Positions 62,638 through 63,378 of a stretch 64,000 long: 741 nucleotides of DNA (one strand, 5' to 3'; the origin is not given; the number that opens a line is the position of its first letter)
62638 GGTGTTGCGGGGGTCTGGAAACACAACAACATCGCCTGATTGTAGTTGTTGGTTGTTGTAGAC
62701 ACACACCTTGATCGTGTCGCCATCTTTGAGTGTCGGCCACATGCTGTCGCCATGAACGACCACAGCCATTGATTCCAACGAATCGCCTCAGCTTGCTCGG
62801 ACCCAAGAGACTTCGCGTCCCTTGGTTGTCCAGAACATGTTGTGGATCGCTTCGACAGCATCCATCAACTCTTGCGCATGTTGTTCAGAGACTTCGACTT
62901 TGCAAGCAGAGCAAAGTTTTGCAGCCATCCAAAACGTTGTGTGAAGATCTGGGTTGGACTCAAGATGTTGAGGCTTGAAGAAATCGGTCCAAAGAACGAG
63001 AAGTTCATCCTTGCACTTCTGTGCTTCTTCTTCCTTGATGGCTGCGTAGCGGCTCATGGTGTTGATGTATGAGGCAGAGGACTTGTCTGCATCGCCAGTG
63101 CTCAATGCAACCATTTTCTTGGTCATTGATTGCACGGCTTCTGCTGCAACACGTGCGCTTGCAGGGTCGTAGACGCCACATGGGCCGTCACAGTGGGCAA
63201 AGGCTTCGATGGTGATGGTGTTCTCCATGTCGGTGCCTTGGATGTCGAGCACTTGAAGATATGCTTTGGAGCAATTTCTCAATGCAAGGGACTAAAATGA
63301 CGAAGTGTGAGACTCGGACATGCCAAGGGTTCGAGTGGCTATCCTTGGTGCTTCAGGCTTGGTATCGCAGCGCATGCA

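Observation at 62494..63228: Nickel superoxide dismutase operon (sodN-sodX) in an archaeal context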

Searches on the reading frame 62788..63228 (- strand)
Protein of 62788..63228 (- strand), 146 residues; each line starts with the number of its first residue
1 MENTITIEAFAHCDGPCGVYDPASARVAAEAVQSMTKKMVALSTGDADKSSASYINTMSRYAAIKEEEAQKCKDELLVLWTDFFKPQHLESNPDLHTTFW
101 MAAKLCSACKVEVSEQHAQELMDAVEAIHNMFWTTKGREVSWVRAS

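Call 9: search_solved_structures(query=window:62788-63228:-, max_evalue=1, show_alignments=2)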
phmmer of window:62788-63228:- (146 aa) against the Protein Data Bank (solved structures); distinct sequences matched with E-value up to 1: 10.
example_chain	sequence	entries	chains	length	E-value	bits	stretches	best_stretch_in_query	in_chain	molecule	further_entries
1q0d_A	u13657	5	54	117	2.4e-24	89.7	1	12-136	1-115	Superoxide dismutase [Ni]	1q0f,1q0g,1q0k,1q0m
1t6i_A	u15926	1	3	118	1.4e-21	80.7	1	12-136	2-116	Superoxide dismutase [Ni]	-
1t6q_A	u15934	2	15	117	2.2e-21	80.1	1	12-136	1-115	Superoxide dismutase [Ni]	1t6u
3g4x_A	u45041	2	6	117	7.6e-21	78.4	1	12-136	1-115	Superoxide dismutase [Ni]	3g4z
4ncq_A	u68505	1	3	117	1.7e-20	77.2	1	13-136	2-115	Superoxide dismutase [Ni]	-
3g50_A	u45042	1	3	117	2.9e-20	76.5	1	12-136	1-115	Superoxide dismutase [Ni]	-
5whg_A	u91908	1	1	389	0.11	16.3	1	48-103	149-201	Protein VMS1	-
5ft8_A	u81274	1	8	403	0.3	14.9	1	17-81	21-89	Cysteine desulfurase CsdA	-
4lw2_A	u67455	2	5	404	0.31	14.9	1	17-81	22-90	Cysteine sulfinate desulfinase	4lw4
5ft4_A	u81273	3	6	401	0.31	14.9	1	17-81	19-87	CYSTEINE DESULFURASE CSDA | L-CYSTEINE DESULFURASE CSDA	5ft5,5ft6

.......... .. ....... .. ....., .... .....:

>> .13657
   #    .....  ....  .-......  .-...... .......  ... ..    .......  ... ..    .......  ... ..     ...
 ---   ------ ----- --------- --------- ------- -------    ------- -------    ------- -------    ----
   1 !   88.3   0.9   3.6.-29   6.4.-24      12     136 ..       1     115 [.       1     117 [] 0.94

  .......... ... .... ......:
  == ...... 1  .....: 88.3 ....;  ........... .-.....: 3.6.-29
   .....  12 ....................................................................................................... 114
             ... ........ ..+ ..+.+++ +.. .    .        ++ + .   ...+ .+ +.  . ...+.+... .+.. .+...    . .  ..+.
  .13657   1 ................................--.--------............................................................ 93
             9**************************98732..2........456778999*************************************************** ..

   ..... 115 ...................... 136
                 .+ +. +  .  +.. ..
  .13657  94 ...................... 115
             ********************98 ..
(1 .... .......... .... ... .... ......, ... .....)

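Call 10: search_protein_families(library=pfam, proteins=[window:62788-63228:-], max_evalue=0.01)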
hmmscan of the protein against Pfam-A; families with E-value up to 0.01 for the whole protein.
window:62788-63228:- (146 aa): 1 family
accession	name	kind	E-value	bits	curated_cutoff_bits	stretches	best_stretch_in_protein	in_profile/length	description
PF09055.16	Sod_Ni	-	1.2e-46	158.9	25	1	9-136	3-127/127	Nickel-containing superoxide dismutase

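Call 11: search_protein_families(library=ncbifam, proteins=[window:62788-63228:-], max_evalue=0.01)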
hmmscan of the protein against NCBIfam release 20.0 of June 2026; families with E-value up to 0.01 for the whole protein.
window:62788-63228:- (146 aa): 1 family
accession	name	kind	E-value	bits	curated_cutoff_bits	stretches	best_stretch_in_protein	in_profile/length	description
TIGR02753.1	sodN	equivalog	1.8e-54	183.9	90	1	6-138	15-145/145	superoxide dismutase, Ni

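Call 13: find_homologous_proteins(query=window:62788-63228:-)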
Query window:62788-63228:- (146 aa): 4860 proteins with E <= 0.001 among 4875 candidates; the best 120 are listed.
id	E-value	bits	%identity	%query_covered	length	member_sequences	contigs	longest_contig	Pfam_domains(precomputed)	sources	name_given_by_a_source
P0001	1.2e-87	309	96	100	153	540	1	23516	PF09055.17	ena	-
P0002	1.7e-87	309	95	100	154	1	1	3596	PF09055.17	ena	-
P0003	1.8e-87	309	95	100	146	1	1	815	PF09055.17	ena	-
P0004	2.1e-87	309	95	100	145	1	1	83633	PF09055.17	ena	-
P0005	5.0e-87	307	95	100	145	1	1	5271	PF09055.17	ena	-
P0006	6.5e-87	307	95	100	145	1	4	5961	PF09055.17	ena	-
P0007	1.5e-85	303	95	100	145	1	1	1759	PF09055.17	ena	-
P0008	5.6e-85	301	91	100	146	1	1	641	PF09055.17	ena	-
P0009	1.2e-84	300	92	100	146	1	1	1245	PF09055.17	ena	-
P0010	2.1e-84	299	90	100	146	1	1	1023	PF09055.17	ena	-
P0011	2.2e-84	299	91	100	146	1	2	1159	PF09055.17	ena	-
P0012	2.3e-84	299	91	100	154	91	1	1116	PF09055.17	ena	-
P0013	7.5e-83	294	88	100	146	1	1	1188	PF09055.17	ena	-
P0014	2.6e-82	292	88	100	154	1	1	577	PF09055.17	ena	-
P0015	2.6e-82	292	88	100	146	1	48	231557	PF09055.17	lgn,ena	-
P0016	2.8e-81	289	88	100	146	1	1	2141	PF09055.17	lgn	-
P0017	5.2e-81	288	89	100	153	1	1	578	PF09055.17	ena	-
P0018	7.8e-81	287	88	100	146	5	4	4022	PF09055.17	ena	-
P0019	1.8e-80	286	89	100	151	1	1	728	PF09055.17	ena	-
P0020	2.2e-80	286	89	100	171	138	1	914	PF09055.17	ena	-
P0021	2.3e-80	286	88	100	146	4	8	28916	PF09055.17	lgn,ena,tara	tara:strand:- start:950 stop:1390 length:441 start_codon:yes stop_codon:yes gene_type:complete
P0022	2.5e-79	282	87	100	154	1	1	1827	PF09055.17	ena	-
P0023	4.8e-79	281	87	100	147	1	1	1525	PF09055.17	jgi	-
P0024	5.7e-79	281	87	100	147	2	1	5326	PF09055.17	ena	-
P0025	7.1e-79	281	87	100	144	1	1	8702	PF09055.17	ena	-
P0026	7.5e-79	281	87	99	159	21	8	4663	PF09055.17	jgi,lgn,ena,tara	jgi:nickel superoxide dismutase|tara:strand:- start:646 stop:1125 length:480 start_codon:yes stop_co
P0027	1.6e-78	280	87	99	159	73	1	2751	PF09055.17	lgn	-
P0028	1.8e-78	280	87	100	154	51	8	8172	PF09055.17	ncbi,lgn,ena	-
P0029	2.5e-77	276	84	100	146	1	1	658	PF09055.17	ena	-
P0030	4.5e-77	275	85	99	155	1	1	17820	PF09055.17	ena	-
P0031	5.6e-77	275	86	99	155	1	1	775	PF09055.17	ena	-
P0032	2.7e-76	273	83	100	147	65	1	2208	PF09055.17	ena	-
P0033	3.5e-76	272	84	99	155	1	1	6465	PF09055.17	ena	-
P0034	3.8e-76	272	85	97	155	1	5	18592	PF09055.17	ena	-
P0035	4.4e-76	272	83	99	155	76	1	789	PF09055.17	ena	-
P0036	5.7e-76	272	84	99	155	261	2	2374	PF09055.17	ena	-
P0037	9.2e-76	271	85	97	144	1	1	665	PF09055.17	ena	-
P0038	9.8e-76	271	84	97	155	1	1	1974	PF09055.17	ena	-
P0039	1.4e-75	270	85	97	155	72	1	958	PF09055.17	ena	-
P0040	1.4e-75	270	84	98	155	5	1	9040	PF09055.17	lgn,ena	-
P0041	1.7e-75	270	84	99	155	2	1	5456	PF09055.17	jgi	-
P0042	1.8e-75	270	84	99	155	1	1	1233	PF09055.17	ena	-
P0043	2.2e-75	270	85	97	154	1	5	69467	PF09055.17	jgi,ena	jgi:nickel superoxide dismutase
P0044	3.2e-75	269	84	99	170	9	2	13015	PF09055.17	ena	-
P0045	3.4e-75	269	84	97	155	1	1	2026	PF09055.17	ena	-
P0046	5.4e-75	268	82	100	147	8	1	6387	PF09055.17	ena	-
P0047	6.5e-75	268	83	97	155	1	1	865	PF09055.17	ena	-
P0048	7.2e-75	268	86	96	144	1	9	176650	PF09055.17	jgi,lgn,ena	jgi:nickel superoxide dismutase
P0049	8.0e-75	268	82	99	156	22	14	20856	PF09055.17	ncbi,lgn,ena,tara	tara:strand:+ start:74 stop:544 length:471 start_codon:yes stop_codon:yes gene_type:complete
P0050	8.8e-75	268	82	99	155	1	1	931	PF09055.17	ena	-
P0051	9.8e-75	268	80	100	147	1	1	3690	PF09055.17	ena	-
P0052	1.0e-74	267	80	100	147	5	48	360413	PF09055.17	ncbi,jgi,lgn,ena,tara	tara:strand:- start:894 stop:1337 length:444 start_codon:yes stop_codon:yes gene_type:complete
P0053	1.1e-74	267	86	96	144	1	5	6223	PF09055.17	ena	-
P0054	1.1e-74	267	86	96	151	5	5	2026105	PF09055.17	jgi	jgi:nickel superoxide dismutase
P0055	1.1e-74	267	86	96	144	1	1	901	PF09055.17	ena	-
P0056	1.2e-74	267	85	97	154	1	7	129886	PF09055.17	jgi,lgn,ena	jgi:nickel superoxide dismutase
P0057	1.2e-74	267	84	99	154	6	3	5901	PF09055.17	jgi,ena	-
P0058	1.2e-74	267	83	97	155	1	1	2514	PF09055.17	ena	-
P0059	1.4e-74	267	86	96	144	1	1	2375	PF09055.17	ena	-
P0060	1.4e-74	267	80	100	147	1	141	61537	PF09055.17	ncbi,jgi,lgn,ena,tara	tara:strand:- start:1069 stop:1512 length:444 start_codon:yes stop_codon:yes gene_type:complete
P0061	1.7e-74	267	80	100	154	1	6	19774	PF09055.17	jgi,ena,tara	tara:strand:+ start:1332 stop:1796 length:465 start_codon:yes stop_codon:yes gene_type:complete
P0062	1.7e-74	267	80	100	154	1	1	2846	PF09055.17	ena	-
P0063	1.7e-74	267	85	97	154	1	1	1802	PF09055.17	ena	-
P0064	2.0e-74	267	80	100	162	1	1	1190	PF09055.17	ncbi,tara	tara:strand:+ start:642 stop:1130 length:489 start_codon:yes stop_codon:yes gene_type:complete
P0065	2.0e-74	267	85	96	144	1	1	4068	PF09055.17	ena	-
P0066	2.1e-74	266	81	100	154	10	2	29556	PF09055.17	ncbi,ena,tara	tara:strand:+ start:79 stop:543 length:465 start_codon:yes stop_codon:yes gene_type:complete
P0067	2.3e-74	266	85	97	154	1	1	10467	PF09055.17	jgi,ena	-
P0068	2.9e-74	266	80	100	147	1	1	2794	PF09055.17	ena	-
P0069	3.4e-74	266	82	97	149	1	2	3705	PF09055.17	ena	-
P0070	3.6e-74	266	79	100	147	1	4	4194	PF09055.17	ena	-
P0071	3.6e-74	266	85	97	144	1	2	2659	PF09055.17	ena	-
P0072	3.9e-74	266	85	97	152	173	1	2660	PF09055.17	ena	-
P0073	4.2e-74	265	83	99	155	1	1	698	PF09055.17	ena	-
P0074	4.7e-74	265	85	97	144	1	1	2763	PF09055.17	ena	-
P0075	4.8e-74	265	83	97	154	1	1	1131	PF09055.17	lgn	-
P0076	5.0e-74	265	81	100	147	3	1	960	PF09055.17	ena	-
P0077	5.4e-74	265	82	96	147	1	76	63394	PF09055.17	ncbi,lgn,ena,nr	ncbi:MAG: Superoxide dismutase [Ni] [Methanobacteriota archaeon]|nr:MAG: Superoxide dismutase [Ni] [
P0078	5.6e-74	265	84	97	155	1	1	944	PF09055.17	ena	-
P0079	5.6e-74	265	79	100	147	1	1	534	PF09055.17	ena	-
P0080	5.9e-74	265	82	96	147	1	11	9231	PF09055.17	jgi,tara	jgi:nickel superoxide dismutase|tara:strand:+ start:76 stop:519 length:444 start_codon:yes stop_codo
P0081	6.1e-74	265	85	96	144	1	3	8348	PF09055.17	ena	-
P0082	6.1e-74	265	82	100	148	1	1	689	PF09055.17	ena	-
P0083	6.8e-74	265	85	96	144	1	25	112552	PF09055.17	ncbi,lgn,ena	ncbi:MAG: superoxide dismutase, Ni [Candidatus Poseidoniaceae archaeon]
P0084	7.9e-74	265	82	96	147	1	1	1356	PF09055.17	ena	-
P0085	8.1e-74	265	85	96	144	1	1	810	PF09055.17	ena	-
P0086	8.2e-74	265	84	96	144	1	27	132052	PF09055.17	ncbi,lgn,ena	-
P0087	8.4e-74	264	84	97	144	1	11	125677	PF09055.17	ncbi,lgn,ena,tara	tara:strand:- start:56 stop:490 length:435 start_codon:yes stop_codon:yes gene_type:complete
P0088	8.8e-74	264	85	96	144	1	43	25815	PF09055.17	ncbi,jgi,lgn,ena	jgi:nickel superoxide dismutase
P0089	9.0e-74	264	85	96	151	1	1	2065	PF09055.17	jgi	jgi:nickel superoxide dismutase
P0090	9.1e-74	264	80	100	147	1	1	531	PF09055.17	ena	-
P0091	9.2e-74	264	81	99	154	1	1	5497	PF09055.17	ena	-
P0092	9.4e-74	264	81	100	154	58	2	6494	PF09055.17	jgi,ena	jgi:nickel superoxide dismutase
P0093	9.4e-74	264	82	99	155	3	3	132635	PF09055.17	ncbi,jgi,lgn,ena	-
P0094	9.5e-74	264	85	97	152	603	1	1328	PF09055.17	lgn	-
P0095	1.1e-73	264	85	96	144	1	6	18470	PF09055.17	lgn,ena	-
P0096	1.1e-73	264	83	99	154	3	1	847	PF09055.17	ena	-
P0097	1.1e-73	264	85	96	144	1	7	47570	PF09055.17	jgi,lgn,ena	-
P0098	1.1e-73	264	83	96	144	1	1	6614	PF09055.17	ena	-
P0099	1.2e-73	264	83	97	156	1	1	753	PF09055.17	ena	-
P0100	1.2e-73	264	82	99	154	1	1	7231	PF09055.17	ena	-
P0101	1.3e-73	264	80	100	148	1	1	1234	PF09055.17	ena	-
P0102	1.3e-73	264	81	100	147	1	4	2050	PF09055.17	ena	-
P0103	1.3e-73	264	84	96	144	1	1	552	PF09055.17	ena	-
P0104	1.3e-73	264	79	100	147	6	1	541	PF09055.17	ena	-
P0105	1.4e-73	264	81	100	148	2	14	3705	PF09055.17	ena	-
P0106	1.5e-73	264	83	96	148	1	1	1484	PF09055.17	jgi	jgi:nickel superoxide dismutase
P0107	1.5e-73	264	80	100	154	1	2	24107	PF09055.17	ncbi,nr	ncbi:MAG TPA: superoxide dismutase, Ni [Candidatus Poseidoniales archaeon]|nr:superoxide dismutase, 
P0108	1.6e-73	264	81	99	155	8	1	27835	PF09055.17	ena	-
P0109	1.6e-73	264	87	93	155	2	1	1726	PF09055.17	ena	-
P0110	1.7e-73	263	83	96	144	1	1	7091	PF09055.17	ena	-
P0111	1.8e-73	263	81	100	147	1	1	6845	PF09055.17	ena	-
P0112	1.8e-73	263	84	96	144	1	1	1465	PF09055.17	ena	-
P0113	1.8e-73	263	83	97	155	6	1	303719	PF09055.17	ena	-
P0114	1.9e-73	263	83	96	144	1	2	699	PF09055.17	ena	-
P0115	2.0e-73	263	81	99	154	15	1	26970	PF09055.17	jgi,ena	-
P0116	2.1e-73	263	84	96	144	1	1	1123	PF09055.17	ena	-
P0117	2.1e-73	263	83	96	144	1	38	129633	PF09055.17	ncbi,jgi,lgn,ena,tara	jgi:nickel superoxide dismutase|tara:strand:+ start:751 stop:1185 length:435 start_codon:yes stop_co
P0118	2.2e-73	263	84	96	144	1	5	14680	PF09055.17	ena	-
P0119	2.2e-73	263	80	97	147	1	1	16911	PF09055.17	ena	-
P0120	2.2e-73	263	84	96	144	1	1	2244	PF09055.17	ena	-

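Call 22: find_related_loci(query=window:62788-63228:-, collection=genome_contigs, flank=6000)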
Query window:62788-63228:- (146 aa) in genome_contigs; peptide patterns used: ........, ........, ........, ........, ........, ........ (x = any residue, [..] = any of these).
367 stretches matched a pattern; 337 encode a relative of the query (tblastn E <= 1e-3); the best 80 are kept; 80 distinct loci.
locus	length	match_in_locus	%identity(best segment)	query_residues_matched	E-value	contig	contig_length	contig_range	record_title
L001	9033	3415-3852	98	1-146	4e-97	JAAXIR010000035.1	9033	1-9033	MAG: Candidatus Poseidoniales archaeon isolate SW22112_bin_20 NODE_4567_length_9033_cov_6.521051, whole genome shotgun s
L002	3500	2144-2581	97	1-146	6e-98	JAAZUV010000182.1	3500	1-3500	MAG: Methanobacteriota archaeon isolate AW_metabat.40 AW_C11423, whole genome shotgun sequence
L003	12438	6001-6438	97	1-146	7e-97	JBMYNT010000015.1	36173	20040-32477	MAG: Candidatus Poseidoniaceae archaeon isolate ME_XS_2307_bin_75 ME_XS_2307_bin_75_14, whole genome shotgun sequence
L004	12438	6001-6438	97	1-146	9e-97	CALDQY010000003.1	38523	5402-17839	MAG TPA_asm: uncultured Rhodobiaceae bacterium isolate ERR599054_bin.37_CONCOCT_v1.1_MAG genome assembly, contig: ERZ840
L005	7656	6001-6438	97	1-146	7e-97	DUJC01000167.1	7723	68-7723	MAG TPA_asm: Candidatus Poseidoniaceae archaeon isolate UBA8574 contig_60472, whole genome shotgun sequence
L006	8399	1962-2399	97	1-146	2e-96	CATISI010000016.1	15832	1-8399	MAG: Candidatus Poseidoniaceae archaeon isolate bin.912 MAG genome assembly, contig: k119_2143800, whole genome shotgun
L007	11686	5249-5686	96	1-146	1e-95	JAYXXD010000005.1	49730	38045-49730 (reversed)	MAG: Thermoplasmatota archaeon isolate XS_MAG161 XS_MAG161_0005, whole genome shotgun sequence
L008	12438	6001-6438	95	1-146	5e-95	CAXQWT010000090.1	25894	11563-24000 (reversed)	MAG: Salipiger bermudensis isolate 3um_C4D0715_2.29 genome assembly, contig: k127_1270147, whole genome shotgun sequence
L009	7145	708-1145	95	1-146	1e-94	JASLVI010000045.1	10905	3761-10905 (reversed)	MAG: Candidatus Poseidoniaceae archaeon isolate ETNP17_MAG_1 NODE_45_length_10905_cov_3.595678, whole genome shotgun seq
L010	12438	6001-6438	96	1-146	3e-94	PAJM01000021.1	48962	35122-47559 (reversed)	MAG: Methanobacteriota archaeon isolate SAT95 159274, whole genome shotgun sequence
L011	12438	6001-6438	95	1-146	1e-94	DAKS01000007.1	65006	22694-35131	MAG TPA_asm: Euryarchaeota archaeon UBA443 UBA443_contig_536, whole genome shotgun sequence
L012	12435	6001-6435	96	1-146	7e-94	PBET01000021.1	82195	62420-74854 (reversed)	MAG: Methanobacteriota archaeon isolate SP314 131188, whole genome shotgun sequence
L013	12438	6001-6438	95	1-146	1e-93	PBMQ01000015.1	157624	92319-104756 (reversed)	MAG: Methanobacteriota archaeon isolate SP209 43560, whole genome shotgun sequence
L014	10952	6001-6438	94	1-146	4e-93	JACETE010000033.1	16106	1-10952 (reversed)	MAG: Candidatus Poseidoniales archaeon isolate MCMED-G34 MGII-MCMED-G34-C33, whole genome shotgun sequence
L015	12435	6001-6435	95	1-146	1e-92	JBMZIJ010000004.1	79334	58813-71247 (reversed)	MAG: Candidatus Poseidoniaceae archaeon isolate ME_XS_2301_4_bin25 ME_XS_2301_4_bin25_3, whole genome shotgun sequence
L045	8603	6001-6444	81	2-146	4e-80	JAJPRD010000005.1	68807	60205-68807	MAG: Candidatus Thalassarchaeaceae archaeon isolate MAG_45 20082D-01-04-S10-L004-001_80, whole genome shotgun sequence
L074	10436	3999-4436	82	2-146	2e-78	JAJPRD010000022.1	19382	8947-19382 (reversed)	MAG: Candidatus Thalassarchaeaceae archaeon isolate MAG_45 20082D-01-04-S10-L004-001_1333, whole genome shotgun sequence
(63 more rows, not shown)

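Call 25: search_protein_representatives(protein=window:62788-63228:-)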
Query: 146 residues. Proteins with E-value up to 0.001 (for the whole library): 706; up to 1e-10: 316; up to 1e-30: 23. The best 150 are listed.
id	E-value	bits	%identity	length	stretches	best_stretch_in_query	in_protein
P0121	1.4e-53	197.3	63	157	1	4-146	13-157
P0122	4.7e-50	185.9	75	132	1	19-138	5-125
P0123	6.4e-45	169.3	91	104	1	65-146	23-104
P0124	1.0e-44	168.7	71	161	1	9-115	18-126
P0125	1.4e-40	155.2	65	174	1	9-118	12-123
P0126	6.1e-40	153.2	82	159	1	52-138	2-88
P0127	3.1e-39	150.9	78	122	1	6-100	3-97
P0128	5.0e-37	143.7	70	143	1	9-102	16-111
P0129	1.1e-36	142.7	64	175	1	9-110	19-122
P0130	2.5e-36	141.5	63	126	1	44-146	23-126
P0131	5.8e-36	140.3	79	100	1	5-89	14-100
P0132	2.2e-34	135.2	47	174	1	5-145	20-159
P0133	2.3e-34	135.1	51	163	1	9-137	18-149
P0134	3.2e-34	134.7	69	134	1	9-101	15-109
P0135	4.1e-33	131.1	51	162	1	8-140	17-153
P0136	5.1e-32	127.5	50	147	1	9-135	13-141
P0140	4.6e-31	124.4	48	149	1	8-134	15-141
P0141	5.0e-31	124.3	51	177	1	6-134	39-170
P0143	8.7e-31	123.5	50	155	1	9-135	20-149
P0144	1.9e-30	122.4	49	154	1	9-135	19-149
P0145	3.4e-30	121.6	47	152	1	8-136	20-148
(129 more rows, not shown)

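Call 26: list_cluster_members(proteins=[P0121, P0132, P0133, P0135, P0136, P0140, P0141, P0143, P0144, P0145])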
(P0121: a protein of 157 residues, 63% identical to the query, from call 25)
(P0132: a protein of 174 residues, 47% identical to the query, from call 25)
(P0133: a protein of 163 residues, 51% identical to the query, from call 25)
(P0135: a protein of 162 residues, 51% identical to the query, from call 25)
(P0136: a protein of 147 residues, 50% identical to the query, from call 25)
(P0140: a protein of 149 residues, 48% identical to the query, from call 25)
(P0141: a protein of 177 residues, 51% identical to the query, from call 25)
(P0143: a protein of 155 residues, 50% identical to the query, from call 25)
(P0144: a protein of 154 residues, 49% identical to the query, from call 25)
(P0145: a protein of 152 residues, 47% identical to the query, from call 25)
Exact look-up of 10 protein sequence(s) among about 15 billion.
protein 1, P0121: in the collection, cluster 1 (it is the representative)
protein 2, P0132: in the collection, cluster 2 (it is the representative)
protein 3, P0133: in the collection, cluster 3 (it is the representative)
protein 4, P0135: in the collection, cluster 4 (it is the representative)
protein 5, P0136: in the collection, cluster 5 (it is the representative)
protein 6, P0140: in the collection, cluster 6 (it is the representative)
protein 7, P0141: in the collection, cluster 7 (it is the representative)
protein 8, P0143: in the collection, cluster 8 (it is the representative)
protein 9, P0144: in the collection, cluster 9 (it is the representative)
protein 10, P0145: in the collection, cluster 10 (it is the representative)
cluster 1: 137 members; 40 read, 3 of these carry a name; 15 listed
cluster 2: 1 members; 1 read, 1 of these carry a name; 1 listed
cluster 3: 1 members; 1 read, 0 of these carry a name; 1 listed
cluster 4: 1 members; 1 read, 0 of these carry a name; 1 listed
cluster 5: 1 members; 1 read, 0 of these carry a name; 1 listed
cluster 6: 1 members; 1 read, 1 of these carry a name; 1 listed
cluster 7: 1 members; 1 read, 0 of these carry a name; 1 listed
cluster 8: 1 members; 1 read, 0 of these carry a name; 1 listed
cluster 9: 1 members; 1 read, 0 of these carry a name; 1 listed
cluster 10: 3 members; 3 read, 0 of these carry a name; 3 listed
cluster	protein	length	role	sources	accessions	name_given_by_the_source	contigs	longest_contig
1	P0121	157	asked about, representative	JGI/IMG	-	-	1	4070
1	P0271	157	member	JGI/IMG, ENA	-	nickel superoxide dismutase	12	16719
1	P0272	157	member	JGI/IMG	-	nickel superoxide dismutase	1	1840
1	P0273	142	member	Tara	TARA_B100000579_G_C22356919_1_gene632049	strand:- start:49 stop:477 length:429 start_codon:yes stop_codon:yes gene_type:complete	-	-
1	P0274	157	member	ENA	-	-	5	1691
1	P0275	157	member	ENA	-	-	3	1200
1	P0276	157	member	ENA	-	-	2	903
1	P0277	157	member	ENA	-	-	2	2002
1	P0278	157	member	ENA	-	-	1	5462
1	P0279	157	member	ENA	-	-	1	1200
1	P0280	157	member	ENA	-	-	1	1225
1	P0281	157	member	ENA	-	-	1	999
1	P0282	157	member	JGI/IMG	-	-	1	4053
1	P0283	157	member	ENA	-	-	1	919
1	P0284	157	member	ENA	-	-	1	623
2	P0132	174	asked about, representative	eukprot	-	g4255.t1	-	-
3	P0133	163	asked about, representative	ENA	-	-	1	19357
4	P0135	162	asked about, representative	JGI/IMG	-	-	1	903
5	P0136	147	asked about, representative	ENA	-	-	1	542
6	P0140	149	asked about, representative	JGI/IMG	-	nickel superoxide dismutase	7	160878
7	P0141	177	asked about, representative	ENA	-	-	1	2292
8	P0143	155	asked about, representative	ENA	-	-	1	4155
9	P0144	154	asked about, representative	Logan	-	-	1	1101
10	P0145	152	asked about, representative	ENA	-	-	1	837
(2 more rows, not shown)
